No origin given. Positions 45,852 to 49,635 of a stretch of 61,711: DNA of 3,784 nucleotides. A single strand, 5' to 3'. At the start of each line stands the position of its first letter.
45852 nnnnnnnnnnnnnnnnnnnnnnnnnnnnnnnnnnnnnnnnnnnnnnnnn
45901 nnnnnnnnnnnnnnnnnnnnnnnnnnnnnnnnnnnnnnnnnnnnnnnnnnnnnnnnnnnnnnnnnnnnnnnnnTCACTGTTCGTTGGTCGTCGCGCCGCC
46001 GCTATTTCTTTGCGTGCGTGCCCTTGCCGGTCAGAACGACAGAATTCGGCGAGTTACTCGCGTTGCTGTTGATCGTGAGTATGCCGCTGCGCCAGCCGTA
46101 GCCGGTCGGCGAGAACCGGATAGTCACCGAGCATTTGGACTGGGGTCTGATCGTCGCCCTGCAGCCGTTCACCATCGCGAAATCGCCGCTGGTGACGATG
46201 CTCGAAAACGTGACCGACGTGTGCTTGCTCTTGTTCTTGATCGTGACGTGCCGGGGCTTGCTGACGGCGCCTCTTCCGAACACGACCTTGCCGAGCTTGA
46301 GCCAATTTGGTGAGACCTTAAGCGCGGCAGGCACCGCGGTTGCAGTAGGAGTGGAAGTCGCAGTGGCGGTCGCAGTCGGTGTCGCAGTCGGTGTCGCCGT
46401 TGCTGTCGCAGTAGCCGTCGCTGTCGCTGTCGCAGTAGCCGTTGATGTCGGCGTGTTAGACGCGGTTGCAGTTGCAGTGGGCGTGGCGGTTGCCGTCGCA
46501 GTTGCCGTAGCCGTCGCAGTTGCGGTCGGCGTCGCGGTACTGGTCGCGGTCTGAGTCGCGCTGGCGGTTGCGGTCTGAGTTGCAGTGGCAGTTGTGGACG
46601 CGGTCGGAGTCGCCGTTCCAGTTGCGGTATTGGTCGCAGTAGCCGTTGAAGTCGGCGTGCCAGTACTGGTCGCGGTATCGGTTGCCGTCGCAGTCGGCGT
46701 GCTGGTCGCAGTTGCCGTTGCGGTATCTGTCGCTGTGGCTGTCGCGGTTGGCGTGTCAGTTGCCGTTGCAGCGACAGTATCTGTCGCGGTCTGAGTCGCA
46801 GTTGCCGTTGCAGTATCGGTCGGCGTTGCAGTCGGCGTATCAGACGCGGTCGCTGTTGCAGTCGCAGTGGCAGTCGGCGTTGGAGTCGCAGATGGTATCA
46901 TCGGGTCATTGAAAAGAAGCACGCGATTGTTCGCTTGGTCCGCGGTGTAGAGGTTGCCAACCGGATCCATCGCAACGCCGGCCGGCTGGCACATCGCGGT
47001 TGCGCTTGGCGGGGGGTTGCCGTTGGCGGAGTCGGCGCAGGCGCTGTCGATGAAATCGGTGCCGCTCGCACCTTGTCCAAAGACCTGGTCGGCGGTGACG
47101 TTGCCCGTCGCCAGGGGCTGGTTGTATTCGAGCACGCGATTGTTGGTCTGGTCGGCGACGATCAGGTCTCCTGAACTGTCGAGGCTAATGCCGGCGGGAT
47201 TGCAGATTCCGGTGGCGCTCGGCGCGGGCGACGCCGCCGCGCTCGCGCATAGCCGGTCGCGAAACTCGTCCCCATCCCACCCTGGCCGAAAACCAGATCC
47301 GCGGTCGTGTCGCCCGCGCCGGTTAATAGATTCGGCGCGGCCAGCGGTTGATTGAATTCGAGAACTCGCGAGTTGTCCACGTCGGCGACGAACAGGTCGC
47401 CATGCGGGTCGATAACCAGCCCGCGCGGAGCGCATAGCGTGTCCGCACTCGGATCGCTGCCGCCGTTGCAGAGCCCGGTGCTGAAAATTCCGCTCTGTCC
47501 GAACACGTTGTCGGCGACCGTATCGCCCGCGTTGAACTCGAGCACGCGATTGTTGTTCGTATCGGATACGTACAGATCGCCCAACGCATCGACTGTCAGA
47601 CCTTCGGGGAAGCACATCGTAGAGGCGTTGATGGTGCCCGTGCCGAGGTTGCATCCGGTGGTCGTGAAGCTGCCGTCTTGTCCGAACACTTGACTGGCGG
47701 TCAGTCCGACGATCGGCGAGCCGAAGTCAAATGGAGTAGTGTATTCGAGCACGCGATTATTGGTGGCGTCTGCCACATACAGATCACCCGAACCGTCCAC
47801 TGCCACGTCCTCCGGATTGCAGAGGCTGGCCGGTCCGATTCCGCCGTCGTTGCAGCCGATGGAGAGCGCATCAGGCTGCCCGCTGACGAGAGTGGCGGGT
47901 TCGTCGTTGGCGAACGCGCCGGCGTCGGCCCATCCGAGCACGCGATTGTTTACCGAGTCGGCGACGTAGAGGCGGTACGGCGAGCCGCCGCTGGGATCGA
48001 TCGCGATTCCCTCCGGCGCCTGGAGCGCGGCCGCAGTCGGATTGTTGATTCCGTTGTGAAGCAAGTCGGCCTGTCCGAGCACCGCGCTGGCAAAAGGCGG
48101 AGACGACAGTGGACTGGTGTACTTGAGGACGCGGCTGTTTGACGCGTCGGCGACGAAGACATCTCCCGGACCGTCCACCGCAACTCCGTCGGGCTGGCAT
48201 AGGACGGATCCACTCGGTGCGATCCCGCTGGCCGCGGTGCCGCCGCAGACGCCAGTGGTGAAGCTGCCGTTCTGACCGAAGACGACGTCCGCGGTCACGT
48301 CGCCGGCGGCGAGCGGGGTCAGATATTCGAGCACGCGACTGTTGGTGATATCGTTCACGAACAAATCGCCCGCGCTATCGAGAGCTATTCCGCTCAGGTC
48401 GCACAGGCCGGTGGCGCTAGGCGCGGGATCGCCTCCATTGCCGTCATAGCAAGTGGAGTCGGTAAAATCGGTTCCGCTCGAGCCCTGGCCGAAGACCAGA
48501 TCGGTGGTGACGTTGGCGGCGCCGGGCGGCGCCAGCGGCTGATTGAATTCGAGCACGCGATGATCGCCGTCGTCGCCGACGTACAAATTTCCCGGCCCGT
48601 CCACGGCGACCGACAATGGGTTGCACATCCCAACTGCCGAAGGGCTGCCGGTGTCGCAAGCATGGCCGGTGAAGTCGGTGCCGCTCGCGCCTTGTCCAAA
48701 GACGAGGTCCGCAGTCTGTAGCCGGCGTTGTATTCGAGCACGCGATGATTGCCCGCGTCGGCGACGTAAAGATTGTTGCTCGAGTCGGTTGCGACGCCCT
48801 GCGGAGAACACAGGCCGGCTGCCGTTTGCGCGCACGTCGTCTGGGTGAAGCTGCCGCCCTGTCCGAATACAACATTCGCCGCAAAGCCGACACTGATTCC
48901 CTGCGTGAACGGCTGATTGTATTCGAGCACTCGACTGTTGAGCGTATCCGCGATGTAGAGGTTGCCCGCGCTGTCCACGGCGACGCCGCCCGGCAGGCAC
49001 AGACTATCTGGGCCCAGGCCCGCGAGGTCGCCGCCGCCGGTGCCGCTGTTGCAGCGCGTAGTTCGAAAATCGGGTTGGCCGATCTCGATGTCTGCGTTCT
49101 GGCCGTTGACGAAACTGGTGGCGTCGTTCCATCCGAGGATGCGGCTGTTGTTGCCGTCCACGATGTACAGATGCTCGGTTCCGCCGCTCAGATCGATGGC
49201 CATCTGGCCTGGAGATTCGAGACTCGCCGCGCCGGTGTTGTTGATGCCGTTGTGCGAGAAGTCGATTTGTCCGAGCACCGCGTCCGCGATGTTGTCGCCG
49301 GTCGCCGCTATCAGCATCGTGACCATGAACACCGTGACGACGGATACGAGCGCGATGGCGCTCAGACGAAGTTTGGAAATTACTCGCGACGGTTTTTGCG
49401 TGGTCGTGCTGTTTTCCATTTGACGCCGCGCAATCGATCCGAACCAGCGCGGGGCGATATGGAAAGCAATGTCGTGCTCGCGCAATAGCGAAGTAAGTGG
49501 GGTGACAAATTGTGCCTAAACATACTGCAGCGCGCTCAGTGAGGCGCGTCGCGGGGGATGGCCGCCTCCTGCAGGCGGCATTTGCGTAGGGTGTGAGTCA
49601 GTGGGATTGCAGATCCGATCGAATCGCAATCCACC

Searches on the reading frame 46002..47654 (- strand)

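Call 77: search_protein_families(library=pfam, proteins=[window:46002-47654:-], max_evalue=0.001)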
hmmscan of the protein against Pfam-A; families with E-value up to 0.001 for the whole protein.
window:46002-47654:- (550 aa): 4 families
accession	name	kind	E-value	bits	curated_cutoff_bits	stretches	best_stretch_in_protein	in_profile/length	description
PF01436.27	NHL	-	1.2e-11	44.5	20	1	151-175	2-26/28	NHL repeat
PF22073.2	Cep192_D4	-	1.4e-08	35.3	35.5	1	465-545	21-111/112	Cep192 domain 4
PF12371.14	TMEM131_like_N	-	0.00019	22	28.8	1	465-529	18-83/84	Transmembrane protein 131-like N-terminal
PF22544.2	HYDIN_VesB_CFA65-like_Ig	-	0.00024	21.7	25.5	1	466-543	21-97/100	HYDIN/CFA65/VesB-like, Ig-like domain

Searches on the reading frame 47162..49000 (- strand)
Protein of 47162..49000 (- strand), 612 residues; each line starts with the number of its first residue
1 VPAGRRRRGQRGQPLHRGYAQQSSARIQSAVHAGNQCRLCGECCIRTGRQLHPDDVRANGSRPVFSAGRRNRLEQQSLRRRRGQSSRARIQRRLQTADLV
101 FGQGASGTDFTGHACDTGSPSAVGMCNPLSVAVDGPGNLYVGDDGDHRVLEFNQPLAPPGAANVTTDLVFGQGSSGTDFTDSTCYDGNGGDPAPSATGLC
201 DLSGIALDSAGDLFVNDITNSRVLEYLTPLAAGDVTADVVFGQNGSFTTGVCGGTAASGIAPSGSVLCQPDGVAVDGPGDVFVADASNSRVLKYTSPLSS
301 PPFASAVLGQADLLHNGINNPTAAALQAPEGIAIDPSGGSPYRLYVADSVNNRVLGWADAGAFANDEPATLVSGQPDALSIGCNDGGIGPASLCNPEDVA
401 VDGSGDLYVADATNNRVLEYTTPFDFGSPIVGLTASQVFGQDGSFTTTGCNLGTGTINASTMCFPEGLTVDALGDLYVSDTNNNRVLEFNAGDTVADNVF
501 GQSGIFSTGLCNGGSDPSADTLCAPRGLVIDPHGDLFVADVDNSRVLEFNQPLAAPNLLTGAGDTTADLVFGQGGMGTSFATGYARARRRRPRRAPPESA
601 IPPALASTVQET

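Call 77: search_protein_families(library=pfam, proteins=[window:47162-49000:-], max_evalue=0.001)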
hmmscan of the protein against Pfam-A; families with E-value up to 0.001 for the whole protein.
window:47162-49000:- (612 aa): 6 families
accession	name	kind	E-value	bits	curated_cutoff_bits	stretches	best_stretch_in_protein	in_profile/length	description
PF01436.27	NHL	-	2.9e-40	134.7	20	4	463-489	2-28/28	NHL repeat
PF25021.1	TEN_NHL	-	1e-16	61.4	27.1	0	137-224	84-166/357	Teneurin NHL domain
PF06739.17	SBBP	-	2.1e-07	31.2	20.5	0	391-410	11-29/38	Beta-propeller repeat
PF08450.18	SGL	-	2.6e-07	30.9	26.3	0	215-295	150-211/246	SMP-30/Gluconolactonase/LRE-like region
PF20067.5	SSL_N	-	1.3e-06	28.6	18.9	0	396-412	23-39/46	Strictosidine synthase-like, N-terminal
PF13449.12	Phytase-like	-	2.7e-05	24.7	27.6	0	465-496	70-101/284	Esterase-like activity of phytase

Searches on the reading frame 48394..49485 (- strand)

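Call 77: search_protein_families(library=pfam, proteins=[window:48394-49485:-], max_evalue=0.001)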
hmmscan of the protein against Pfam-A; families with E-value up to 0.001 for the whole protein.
window:48394-49485:- (363 aa): 4 families
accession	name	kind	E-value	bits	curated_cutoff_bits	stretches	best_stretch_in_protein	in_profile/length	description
PF01436.27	NHL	-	2.6e-19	68.6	20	2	225-250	1-26/28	NHL repeat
PF06739.17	SBBP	-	3.5e-06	27.3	20.5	0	227-242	14-29/38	Beta-propeller repeat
PF25021.1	TEN_NHL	-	1.1e-05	25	27.1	0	102-188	82-167/357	Teneurin NHL domain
PF08450.18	SGL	-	0.00065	19.8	26.3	0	216-275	174-232/246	SMP-30/Gluconolactonase/LRE-like region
